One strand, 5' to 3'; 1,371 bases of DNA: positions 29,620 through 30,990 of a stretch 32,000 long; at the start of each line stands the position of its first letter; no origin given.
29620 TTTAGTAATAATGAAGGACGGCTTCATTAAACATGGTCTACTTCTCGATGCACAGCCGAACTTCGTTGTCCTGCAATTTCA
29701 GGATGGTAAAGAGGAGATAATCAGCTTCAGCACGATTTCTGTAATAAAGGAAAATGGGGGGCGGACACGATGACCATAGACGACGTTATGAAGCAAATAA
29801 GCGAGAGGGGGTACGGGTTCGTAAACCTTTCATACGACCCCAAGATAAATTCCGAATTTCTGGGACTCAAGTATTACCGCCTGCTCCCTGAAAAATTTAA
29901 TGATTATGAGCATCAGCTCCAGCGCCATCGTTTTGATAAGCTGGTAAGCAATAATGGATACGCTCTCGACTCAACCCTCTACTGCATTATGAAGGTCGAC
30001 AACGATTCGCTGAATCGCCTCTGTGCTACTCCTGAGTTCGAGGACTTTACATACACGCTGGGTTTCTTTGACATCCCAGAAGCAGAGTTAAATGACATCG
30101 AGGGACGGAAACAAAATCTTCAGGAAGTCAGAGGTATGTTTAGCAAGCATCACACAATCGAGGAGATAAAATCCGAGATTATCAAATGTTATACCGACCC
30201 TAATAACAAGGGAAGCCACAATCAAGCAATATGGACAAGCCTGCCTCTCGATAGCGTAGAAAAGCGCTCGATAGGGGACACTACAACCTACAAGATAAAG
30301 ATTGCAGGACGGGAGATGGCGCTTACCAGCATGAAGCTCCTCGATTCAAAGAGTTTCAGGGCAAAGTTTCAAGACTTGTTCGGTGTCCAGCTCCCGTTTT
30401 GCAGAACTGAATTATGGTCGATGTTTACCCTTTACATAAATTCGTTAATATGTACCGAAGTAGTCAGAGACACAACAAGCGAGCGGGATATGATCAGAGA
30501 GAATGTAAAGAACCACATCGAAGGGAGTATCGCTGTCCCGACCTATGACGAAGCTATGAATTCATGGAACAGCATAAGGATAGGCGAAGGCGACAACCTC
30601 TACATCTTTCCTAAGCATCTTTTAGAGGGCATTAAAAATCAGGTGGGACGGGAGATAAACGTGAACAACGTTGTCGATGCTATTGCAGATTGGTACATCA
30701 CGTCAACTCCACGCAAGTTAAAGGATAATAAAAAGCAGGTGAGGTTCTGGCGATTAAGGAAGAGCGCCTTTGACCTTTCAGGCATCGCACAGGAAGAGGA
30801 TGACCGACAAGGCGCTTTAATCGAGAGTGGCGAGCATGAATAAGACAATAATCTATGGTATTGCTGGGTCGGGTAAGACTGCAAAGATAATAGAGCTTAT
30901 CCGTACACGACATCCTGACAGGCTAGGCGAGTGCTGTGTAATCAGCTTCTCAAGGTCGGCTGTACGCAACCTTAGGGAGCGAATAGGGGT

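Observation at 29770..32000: Overlapping 357-aa orphan + compact UvrD-like SF1 helicase: replication module or two-gene defence cassette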

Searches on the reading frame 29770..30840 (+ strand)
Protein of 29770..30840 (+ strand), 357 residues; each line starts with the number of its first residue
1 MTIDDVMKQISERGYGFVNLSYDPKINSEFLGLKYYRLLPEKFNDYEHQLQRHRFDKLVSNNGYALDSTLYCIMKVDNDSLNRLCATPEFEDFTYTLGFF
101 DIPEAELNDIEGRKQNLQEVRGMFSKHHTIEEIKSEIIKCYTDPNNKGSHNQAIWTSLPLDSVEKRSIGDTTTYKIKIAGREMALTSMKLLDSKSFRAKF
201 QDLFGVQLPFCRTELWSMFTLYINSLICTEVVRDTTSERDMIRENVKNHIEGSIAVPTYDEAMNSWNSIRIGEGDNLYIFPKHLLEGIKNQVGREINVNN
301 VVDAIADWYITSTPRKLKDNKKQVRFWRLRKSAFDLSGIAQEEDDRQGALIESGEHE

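Call 7: search_protein_families(library=pfam, proteins=[window:29770-30840:+], max_evalue=1)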
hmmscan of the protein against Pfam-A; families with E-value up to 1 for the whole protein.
window:29770-30840:+ (357 aa): 0 families

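Call 8: search_protein_families(library=phrogs, proteins=[window:29770-30840:+], max_evalue=0.1)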
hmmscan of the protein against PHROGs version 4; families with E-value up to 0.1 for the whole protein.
window:29770-30840:+ (357 aa): 0 families

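Call 9: find_encoding_contigs(protein=window:29770-30840:+, flank=10000, max_places=6)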
Protein window:29770-30840:+ (357 aa): no gene with exactly this product is on record in the collection.

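Call 10: find_homologous_proteins(query=window:29770-30840:+, max_evalue=0.01)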
Query window:29770-30840:+ (357 aa): 1 proteins with E <= 0.01 among 1210 candidates.
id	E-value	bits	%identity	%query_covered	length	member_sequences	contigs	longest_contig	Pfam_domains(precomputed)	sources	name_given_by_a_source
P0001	1.5e-241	819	100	100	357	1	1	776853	-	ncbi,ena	-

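Call 11: find_encoding_contigs(protein=P0001, flank=10000, max_places=6)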
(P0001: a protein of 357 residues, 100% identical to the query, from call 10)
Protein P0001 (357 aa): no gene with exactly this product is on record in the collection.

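Call 12: list_cluster_members(proteins=[P0001])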
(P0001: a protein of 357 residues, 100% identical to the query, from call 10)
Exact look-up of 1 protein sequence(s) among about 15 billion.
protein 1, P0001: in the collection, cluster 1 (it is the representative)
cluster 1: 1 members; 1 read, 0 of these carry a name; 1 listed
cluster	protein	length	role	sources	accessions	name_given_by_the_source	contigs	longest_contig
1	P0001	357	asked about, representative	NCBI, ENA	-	-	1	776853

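Call 22: search_protein_representatives(protein=window:29770-30840:+)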
Query: 357 residues. Proteins with E-value up to 0.001 (for the whole library): 23; up to 1e-10: 8; up to 1e-30: 2. The best 23 are listed.
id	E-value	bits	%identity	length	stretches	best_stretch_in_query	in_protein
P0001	4.8e-242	818.8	100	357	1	1-357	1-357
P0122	1.6e-51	192.2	36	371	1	9-346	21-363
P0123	8.0e-19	84.7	29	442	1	123-338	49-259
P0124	3.4e-15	72.8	27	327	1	128-355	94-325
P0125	1.5e-13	67.4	25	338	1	127-336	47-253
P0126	4.8e-12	62.4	25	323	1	128-347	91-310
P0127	5.6e-12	62.2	26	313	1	132-341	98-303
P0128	8.4e-12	61.7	25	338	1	111-352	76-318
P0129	1.1e-10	58.0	24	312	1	152-344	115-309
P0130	2.2e-10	57.0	27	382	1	148-348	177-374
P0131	1.0e-08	51.5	24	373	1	150-341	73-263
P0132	1.3e-08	51.2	37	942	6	45-101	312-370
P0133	2.3e-07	47.1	25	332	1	148-355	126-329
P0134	4.1e-07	46.2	24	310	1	125-346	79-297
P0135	6.9e-07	45.5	25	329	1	152-347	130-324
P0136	2.7e-06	43.5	22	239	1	144-335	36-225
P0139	1.2e-05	41.4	26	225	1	168-341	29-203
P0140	3.7e-05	39.8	29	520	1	165-337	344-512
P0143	6.3e-04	35.8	21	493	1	152-330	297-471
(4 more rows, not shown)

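Call 28: search_protein_families(library=pfam, alignment_id=A1, max_evalue=0.01)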
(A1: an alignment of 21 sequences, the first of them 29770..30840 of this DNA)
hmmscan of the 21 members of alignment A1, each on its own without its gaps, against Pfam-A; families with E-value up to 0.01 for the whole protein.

A. member 1, window:29770-30840:+ (357 aa): 0 families

B. families by the number of members that match (of 21 scanned): 5 families
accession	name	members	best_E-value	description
PF09250.16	Prim-Pol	1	4.4e-17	Bifunctional DNA primase/polymerase, N-terminal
PF08708.16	PriCT_1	1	6.4e-10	Primase C terminal 1 (PriCT-1)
PF24458.1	DUF7573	1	0.00036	Domain of unknown function (DUF7573)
PF21686.3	LigD_Prim-Pol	1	0.00038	LigD, primase-polymerase domain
PF19785.4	UPF0738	1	0.0094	Family of unknown function (UPF0738)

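Call 29: search_solved_structures(query=A1, max_evalue=10)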
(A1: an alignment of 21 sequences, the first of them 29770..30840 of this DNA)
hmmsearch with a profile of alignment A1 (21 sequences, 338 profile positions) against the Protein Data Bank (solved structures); distinct sequences matched with E-value up to 10: 1.
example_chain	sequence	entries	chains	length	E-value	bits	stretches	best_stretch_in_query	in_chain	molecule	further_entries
5nkx_A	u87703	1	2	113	0.35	13.2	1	187-223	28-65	M2-1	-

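Call 30: find_encoding_contigs(protein=P0143, flank=8000, max_places=3)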
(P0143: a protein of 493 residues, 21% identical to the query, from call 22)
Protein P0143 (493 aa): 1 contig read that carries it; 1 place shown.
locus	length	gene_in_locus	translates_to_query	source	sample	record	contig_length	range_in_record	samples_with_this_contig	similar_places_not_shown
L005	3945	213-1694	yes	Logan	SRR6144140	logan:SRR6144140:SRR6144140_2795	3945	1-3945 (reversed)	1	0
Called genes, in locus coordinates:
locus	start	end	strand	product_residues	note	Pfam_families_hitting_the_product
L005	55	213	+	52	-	-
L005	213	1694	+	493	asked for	PF09250:Prim-Pol, PF08708:PriCT_1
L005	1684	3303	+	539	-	PF00580:UvrD-helicase, PF01443:Viral_helicase1 (faint), PF13245:AAA_19, PF13361:UvrD_C (weak)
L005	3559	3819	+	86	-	-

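Call 31: find_encoding_contigs(protein=P0140, flank=8000, max_places=3)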
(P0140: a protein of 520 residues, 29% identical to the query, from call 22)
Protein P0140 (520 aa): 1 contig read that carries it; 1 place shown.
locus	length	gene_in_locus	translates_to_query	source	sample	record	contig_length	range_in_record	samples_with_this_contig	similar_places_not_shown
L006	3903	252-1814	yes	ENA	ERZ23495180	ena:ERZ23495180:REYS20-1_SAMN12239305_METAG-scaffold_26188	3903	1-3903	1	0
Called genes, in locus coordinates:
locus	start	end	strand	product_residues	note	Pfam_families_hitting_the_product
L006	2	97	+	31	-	?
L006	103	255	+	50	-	-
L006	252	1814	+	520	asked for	-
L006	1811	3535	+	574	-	PF00580:UvrD-helicase, PF13245:AAA_19, PF13401:AAA_22 (faint), PF20720:nSTAND3 (weak), PF13361:UvrD_C (weak), PF01443:Viral_helicase1 (weak), PF13538:UvrD_C_2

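Call 32: find_encoding_contigs(protein=P0124, flank=8000, max_places=3)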
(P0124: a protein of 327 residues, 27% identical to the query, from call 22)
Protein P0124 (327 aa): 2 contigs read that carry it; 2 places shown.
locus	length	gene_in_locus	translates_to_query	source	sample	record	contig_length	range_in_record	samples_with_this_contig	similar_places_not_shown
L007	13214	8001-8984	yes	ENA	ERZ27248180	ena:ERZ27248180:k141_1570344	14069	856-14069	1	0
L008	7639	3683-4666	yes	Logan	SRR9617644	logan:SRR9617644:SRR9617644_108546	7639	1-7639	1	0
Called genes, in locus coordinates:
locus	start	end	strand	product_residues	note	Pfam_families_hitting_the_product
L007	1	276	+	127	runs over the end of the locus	-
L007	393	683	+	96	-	-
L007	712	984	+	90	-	-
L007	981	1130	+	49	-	-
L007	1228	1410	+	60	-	-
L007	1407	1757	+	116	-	-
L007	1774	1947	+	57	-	-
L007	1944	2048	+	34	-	-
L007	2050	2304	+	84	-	-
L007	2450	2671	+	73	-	-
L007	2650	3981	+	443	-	PF01555:N6_N4_Mtase (weak)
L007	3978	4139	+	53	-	-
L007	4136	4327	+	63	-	-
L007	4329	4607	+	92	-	-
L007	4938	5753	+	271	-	PF00589:Phage_integrase, PF22823:MrpR_C_cat (weak)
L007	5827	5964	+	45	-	-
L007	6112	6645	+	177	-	-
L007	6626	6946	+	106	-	PF04480:DUF559, PF18741:MTES_1575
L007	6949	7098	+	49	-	-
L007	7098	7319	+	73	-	PF09723:Zn_ribbon_8 (weak)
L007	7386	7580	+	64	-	-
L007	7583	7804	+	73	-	-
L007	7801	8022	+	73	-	-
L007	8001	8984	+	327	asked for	-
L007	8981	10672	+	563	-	PF00580:UvrD-helicase, PF13245:AAA_19, PF13361:UvrD_C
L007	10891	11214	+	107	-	-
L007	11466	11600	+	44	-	-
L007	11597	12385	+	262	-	-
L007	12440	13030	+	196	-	-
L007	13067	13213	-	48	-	?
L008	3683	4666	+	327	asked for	-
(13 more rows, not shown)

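Call 33: find_encoding_contigs(protein=P0123, flank=8000, max_places=3)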
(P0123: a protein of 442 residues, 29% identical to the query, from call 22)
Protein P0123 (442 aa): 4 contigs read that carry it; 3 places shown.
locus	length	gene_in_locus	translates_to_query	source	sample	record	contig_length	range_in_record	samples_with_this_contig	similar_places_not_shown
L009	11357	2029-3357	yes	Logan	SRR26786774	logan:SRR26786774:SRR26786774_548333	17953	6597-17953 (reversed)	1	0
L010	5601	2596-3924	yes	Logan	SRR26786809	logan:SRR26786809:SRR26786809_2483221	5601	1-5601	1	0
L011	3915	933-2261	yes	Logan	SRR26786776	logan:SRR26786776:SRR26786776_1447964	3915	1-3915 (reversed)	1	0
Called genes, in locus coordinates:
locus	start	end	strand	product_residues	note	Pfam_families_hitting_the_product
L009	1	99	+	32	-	?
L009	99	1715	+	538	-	PF00580:UvrD-helicase, PF01443:Viral_helicase1 (faint), PF13245:AAA_19, PF13087:AAA_12 (faint), PF13361:UvrD_C, PF13538:UvrD_C_2 (weak)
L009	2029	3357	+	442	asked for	-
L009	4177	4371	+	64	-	-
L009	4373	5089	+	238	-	PF12705:PDDEXK_1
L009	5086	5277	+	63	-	-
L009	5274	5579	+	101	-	-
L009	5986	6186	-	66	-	-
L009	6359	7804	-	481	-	PF00004:AAA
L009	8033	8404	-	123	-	-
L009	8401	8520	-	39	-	-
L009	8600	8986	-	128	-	-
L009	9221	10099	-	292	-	PF01145:Band_7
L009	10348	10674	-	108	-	PF02661:Fic (weak)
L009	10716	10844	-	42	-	-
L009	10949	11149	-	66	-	-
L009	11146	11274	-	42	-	-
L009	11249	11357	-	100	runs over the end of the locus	-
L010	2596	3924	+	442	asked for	-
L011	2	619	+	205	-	?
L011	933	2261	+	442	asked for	-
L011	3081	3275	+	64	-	-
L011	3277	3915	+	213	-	?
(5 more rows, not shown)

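Call 34: predict_structure(alignment_id=A1)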
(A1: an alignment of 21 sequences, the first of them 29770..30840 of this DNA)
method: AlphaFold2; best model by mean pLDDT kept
length: 357 residues; sequences in the alignment: 21
mean_pLDDT: 74.2   pTM: 0.44
mean pLDDT of the five models: 74.2, 73.3, 73.2, 72.2, 71.2
residues with pLDDT >= 90: 163; 70-90: 57; 50-70: 37; < 50: 100
segments of 3 or more residues with pLDDT < 50: 20-71, 73-102, 344-357
pLDDT, mean of each block of 10 residues (from residue 1): 55 52 41 41 42 45 41 45 40 39 61 79 92 95 93 96 84 92 94 96 96 95 84 64 92 93 91 95 88 83 96 88 93 88 50 41
secondary structure, 60 per line:
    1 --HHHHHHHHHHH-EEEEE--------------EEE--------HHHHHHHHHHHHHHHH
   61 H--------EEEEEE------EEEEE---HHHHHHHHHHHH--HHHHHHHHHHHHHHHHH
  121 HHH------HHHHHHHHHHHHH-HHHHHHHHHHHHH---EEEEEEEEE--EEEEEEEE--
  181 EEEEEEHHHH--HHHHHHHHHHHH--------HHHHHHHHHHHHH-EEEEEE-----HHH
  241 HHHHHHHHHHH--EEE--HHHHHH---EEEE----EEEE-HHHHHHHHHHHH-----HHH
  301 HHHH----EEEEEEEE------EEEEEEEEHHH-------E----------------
elements in order: H3-13 E15-19 E34-36 H45-61 E70-75 E82-86 H90-101 H104-123 H130-142 H144-156 E160-168 E171-178 E181-186 H187-190 H193-204 H213-225 E227-232 H238-251 E254-256 H259-264 E268-271 E276-279 H281-292 H298-304 E309-316 E323-330

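Call 38: fold_search(model_id=the predicted structure, library=pdb)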
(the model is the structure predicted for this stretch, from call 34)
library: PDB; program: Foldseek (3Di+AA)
matches with E <= 10: 623; with E <= 0.001: 0
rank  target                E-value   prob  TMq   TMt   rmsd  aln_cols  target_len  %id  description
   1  8yax_B                1.5e-01  0.11  0.10  0.07  14.0       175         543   14  SARS-CoV-2 DMV nsp3-4 pore complex (full-pore) (released 2024-06-19)
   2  3qfu                  1.7e-01  0.06  0.09  0.08  19.4       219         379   10  Crystal structure of Yeast Hsp70 (Bip/kar2) complexed with ADP (released 2011-06-29)
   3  4ktw_B                2.2e-01  0.11  0.12  0.19  13.9       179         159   10  Lactococcus phage 67 RuvC - apo form (released 2013-08-14)
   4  9e5c_6f               2.4e-01  0.09  0.08  0.08  19.0       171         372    9  Cryo-EM structure of 96 nm repeat of microtubule doublet from T. brucei flagellum (released 2025-03-12)
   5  4io8                  3.2e-01  0.04  0.09  0.09  21.3       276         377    8  Crystal structure of human HSP70 complexed with 4-{(2R,3S,4R)-5-[(R)-6-Amino-8-(3,4-dichloro-benzylamino)-purin-9-yl]-3, (released 2013-12-18)
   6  5t2a_n                3.4e-01  0.41  0.10  0.38   9.6        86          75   12  CryoEM structure of the Leishmania donovani 80S ribosome at 2.9 Angstrom resolution (released 2017-01-25)
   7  5aqw                  3.4e-01  0.06  0.08  0.08  19.5       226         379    8  Fragment-based screening of HSP70 sheds light on the functional role of ATP-binding site residues (released 2016-10-05)
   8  4gni_A                3.4e-01  0.06  0.08  0.07  21.5       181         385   11  Structure of the Ssz1 ATPase bound to ATP and Magnesium (released 2012-12-05)
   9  6chd_B                3.5e-01  0.06  0.10  0.08  21.2       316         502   10  Crystal Structure of Human Lysyl-tRNA Synthetase complexed with L-Lysylsulfamoyl Adenosine (released 2018-03-07)
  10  8yld_SA               3.5e-01  0.04  0.09  0.12  21.2       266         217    9  State 4a (S4a) of yeast 80S ribosome bound to 2 tRNAs and open eEF3 and eEF2 during translocation (released 2024-12-11)
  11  7ju4_u                3.7e-01  0.05  0.09  0.09  20.0       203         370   11  Radial spoke 2 stalk, IDAc, and N-DRC attached with doublet microtubule (released 2020-12-16)
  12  6zj3_Lz               4.0e-01  0.57  0.12  0.48   7.8        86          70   10  Cryo-EM structure of the highly atypical cytoplasmic ribosome of Euglena gracilis (released 2020-10-07)
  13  2qwn_A                4.0e-01  0.04  0.08  0.07  20.5       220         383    6  Crystal structure of disulfide-bond-crosslinked complex of bovine hsc70 (1-386aa)R171C and bovine Auxilin (810-910aa)D (released 2007-12-18)
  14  9v1i_ln               4.2e-01  0.66  0.11  0.47   8.9        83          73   12  Cryo- EM structure of ribosomal large subunit (LSU) from Entamoeba histolytica at 2.8 angstrom resolution (released 2025-10-08)
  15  5mkr                  4.2e-01  0.05  0.10  0.10  19.2       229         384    7  HSP72-NBD bound to compound TCI 8 - Tyr15 in up-conformation (released 2017-03-01)
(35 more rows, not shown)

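Call 39: fold_search(model_id=the predicted structure, library=viral)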
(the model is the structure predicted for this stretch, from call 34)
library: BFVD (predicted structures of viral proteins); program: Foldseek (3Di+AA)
matches with E <= 10: 687; with E <= 0.001: 4
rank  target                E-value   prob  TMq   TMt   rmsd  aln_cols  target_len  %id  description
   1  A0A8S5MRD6            1.1e-08  1.00  0.31  0.22  16.0       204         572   10  DNA primase small subunit [Myoviridae sp. ctOAa14]
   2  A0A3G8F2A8            3.1e-07  1.00  0.22  0.33  10.0       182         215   12  (no name in the UniProt tables at hand)
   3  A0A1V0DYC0            4.1e-07  1.00  0.35  0.23   8.5       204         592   13  Primase [Dinoroseobacter phage vB_DshS-R5C]
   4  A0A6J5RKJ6            3.1e-04  1.00  0.27  0.18  18.1       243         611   12  DNA primase/polymerase, bifunctional, N-terminal [uncultured Caudovirales phage]
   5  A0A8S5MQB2            5.1e-03  0.99  0.19  0.08  13.0       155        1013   13  Replication protein B [Podoviridae sp. ctUS21]
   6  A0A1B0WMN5            1.5e-02  0.93  0.18  0.08  15.1       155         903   15  Toprim domain-containing protein [Flavobacterium phage 23T]
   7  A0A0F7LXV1            2.5e-02  0.33  0.12  0.05  18.8       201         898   10  (no name in the UniProt tables at hand)
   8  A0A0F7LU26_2          5.4e-02  0.25  0.12  0.06  21.5       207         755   10  (no name in the UniProt tables at hand)
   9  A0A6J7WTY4            8.3e-02  0.84  0.16  0.36  18.6       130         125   12  Helix-turn-helix domain containing protein [uncultured Caudovirales phage]
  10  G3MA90                8.8e-02  0.11  0.10  0.13  14.3       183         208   11  Gp349 [Bacillus phage G]
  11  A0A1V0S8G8            1.0e-01  0.10  0.14  0.13  29.4       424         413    8  Uncharacterized protein [Catovirus CTV1]
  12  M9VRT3                1.0e-01  0.09  0.09  0.10  20.5       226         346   11  Heat shock protein 70-like protein (Fragment) [Cucurbit yellow stunting disorder virus]
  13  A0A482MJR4            1.1e-01  0.08  0.12  0.06  19.3       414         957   11  Uncharacterized protein [Nodularia phage vB_NspS-kac68v161]
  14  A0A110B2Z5            1.2e-01  0.77  0.13  0.40   7.7        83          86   13  (no name in the UniProt tables at hand)
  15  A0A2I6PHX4            1.3e-01  0.38  0.17  0.07  13.9       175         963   12  RNA polymerase-binding transcription factor [Pseudomonas phage PMBT3]
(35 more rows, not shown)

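Call 40: search_protein_families(library=padloc, proteins=[window:29770-30840:+, P0143, P0124], max_evalue=0.01)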
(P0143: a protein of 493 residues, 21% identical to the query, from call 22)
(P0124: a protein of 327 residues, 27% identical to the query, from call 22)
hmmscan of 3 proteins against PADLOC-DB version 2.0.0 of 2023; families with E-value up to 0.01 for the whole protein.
window:29770-30840:+ (357 aa): 0 families

P0143 (493 aa): 0 families

P0124 (327 aa): 0 families

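Call 49: search_dna_similar(query=window:29770-30840:+, collection=phages, mode=protein, max_evalue=1, max_rows=15)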
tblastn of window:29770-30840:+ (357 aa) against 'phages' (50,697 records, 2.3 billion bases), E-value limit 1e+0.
No match.

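Call 73: find_related_loci(query=A3, collection=metagenome_contigs, flank=10000)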
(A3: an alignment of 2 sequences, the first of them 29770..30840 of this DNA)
Query A3 (357 aa) in metagenome_contigs; peptide patterns used: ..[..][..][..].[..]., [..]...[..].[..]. (x = any residue, [..] = any of these).
482 stretches matched a pattern; 1 encode a relative of the query (tblastn E <= 1e-3); 1 distinct loci.
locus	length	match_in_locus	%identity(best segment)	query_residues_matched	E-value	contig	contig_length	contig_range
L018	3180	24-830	35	83-346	3e-49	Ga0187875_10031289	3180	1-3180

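Call 74: find_related_loci(query=A3, collection=viral_contigs, flank=10000)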
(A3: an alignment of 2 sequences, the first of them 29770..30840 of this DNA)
Query A3 (357 aa) in viral_contigs; peptide patterns used: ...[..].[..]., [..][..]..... (x = any residue, [..] = any of these).
600 stretches matched a pattern, but none encodes a relative of the query by tblastn (E <= 1e-3).
